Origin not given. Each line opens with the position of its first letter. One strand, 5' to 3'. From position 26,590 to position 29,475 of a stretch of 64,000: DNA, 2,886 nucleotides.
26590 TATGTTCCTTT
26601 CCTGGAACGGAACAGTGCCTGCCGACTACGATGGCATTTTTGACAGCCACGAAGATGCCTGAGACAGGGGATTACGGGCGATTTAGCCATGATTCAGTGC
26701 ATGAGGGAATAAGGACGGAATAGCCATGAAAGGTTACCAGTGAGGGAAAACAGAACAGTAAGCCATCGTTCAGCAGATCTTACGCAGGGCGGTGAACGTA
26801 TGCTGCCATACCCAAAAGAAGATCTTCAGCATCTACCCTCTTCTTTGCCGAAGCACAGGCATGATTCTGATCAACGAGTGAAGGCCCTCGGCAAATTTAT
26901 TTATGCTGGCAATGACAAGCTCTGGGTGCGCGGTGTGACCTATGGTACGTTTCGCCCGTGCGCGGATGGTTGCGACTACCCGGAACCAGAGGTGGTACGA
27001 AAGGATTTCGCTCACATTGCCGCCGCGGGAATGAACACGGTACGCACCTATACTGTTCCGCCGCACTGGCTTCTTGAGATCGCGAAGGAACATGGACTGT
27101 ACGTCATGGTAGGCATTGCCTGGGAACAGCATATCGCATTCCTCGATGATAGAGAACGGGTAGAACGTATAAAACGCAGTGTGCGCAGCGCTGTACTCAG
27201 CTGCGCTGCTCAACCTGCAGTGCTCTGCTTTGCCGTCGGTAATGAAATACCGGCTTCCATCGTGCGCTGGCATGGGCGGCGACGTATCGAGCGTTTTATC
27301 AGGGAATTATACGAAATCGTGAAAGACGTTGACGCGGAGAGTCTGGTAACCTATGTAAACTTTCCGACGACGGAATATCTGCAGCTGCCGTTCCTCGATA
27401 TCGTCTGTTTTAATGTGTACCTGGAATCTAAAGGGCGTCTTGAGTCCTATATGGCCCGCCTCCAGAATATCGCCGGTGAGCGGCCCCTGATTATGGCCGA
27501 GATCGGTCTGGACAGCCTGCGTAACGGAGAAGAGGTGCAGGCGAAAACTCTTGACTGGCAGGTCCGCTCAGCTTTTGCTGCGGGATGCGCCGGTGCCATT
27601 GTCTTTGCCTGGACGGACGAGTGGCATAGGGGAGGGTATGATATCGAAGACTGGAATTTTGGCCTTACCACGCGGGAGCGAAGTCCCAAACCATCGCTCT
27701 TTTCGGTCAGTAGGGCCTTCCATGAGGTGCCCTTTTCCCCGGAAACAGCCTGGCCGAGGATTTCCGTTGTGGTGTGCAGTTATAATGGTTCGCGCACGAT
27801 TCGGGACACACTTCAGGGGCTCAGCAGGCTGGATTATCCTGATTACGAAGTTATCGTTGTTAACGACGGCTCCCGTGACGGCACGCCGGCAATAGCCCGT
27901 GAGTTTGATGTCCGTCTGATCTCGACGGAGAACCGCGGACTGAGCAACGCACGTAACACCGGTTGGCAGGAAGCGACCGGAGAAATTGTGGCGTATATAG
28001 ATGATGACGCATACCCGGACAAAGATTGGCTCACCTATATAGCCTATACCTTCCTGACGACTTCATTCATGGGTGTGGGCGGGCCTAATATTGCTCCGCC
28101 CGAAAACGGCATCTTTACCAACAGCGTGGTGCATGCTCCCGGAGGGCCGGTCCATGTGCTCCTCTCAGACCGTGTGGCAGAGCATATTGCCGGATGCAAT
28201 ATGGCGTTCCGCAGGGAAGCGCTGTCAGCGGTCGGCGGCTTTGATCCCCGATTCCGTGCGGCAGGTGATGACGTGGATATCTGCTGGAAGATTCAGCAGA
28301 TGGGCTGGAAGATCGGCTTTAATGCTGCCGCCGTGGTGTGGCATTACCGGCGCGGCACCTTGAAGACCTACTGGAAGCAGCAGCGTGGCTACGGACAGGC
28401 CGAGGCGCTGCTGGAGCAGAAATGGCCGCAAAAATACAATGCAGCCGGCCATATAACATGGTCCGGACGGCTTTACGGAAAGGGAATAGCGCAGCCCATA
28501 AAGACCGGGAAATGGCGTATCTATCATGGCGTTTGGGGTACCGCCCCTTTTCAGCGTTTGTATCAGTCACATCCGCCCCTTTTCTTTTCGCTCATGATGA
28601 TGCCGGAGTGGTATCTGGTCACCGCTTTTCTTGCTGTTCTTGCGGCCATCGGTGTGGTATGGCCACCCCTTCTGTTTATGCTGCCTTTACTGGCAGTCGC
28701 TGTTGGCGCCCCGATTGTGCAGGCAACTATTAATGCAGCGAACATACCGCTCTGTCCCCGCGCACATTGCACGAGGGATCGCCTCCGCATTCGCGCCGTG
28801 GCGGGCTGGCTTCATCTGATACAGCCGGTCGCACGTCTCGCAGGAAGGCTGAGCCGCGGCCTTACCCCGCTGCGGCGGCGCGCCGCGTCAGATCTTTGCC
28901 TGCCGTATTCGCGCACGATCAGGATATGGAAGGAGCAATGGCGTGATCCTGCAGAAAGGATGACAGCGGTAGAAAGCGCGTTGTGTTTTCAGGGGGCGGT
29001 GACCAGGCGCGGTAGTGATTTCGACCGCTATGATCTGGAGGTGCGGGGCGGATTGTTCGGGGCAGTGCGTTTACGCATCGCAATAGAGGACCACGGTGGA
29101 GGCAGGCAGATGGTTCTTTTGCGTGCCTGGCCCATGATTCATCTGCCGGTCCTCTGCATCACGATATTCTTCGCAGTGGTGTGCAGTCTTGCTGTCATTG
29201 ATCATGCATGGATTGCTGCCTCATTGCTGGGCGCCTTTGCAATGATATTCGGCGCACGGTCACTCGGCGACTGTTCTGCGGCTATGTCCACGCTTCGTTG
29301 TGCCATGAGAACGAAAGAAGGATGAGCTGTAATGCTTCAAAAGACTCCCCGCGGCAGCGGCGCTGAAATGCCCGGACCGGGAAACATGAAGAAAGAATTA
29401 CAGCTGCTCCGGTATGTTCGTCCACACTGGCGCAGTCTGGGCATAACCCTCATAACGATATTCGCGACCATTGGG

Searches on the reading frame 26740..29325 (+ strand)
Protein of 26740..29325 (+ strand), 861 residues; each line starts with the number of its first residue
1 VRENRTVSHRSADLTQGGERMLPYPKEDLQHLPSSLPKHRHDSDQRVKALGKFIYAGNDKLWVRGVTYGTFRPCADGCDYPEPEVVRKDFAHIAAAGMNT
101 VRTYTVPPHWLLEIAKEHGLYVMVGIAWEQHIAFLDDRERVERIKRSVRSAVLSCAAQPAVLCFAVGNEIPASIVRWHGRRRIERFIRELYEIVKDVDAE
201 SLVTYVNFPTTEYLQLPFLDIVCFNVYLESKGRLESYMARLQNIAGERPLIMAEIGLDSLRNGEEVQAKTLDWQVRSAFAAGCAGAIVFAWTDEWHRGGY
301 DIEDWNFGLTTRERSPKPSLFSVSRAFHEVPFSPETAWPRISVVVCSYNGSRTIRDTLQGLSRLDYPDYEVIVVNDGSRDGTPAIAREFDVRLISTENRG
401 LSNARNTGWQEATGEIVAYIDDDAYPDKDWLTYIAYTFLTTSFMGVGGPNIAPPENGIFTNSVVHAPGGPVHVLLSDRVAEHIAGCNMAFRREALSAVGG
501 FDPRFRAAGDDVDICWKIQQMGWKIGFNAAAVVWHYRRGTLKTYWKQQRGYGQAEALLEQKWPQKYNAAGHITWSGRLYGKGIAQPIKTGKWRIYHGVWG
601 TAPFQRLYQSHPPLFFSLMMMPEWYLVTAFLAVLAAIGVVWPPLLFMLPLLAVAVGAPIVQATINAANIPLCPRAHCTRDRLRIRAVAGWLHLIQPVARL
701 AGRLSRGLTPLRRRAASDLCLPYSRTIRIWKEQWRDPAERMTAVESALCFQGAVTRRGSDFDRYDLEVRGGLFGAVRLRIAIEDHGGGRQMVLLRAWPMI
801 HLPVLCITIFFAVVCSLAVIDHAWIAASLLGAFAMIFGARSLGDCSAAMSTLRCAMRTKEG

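Call 65: search_protein_families(library=pfam, proteins=[window:26740-29325:+], max_evalue=0.00001)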
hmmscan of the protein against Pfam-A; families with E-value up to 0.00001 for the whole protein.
window:26740-29325:+ (861 aa): 6 families
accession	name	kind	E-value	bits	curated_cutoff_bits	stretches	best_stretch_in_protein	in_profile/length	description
PF00535.33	Glycos_transf_2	-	1.7e-30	106.6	23.3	1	342-497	1-166/168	Glycosyl transferase family 2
PF13641.12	Glyco_tranf_2_3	-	8.4e-22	78.8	27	1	339-548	1-224/230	Glycosyltransferase like family 2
PF13632.12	Glyco_trans_2_3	-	9.7e-16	58.6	27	1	416-639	1-183/198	Glycosyl transferase family group 2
PF10111.15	Glyco_tranf_2_2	-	4.2e-10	40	27.3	1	342-434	1-102/276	Glycosyltransferase like family 2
PF02836.23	Glyco_hydro_2_C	-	2.6e-09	37.1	21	1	84-263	36-219/302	Glycosyl hydrolases family 2, TIM barrel domain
PF13506.12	Glyco_transf_21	-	1.4e-07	31.6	21.7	1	404-548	21-169/174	Glycosyl transferase family 21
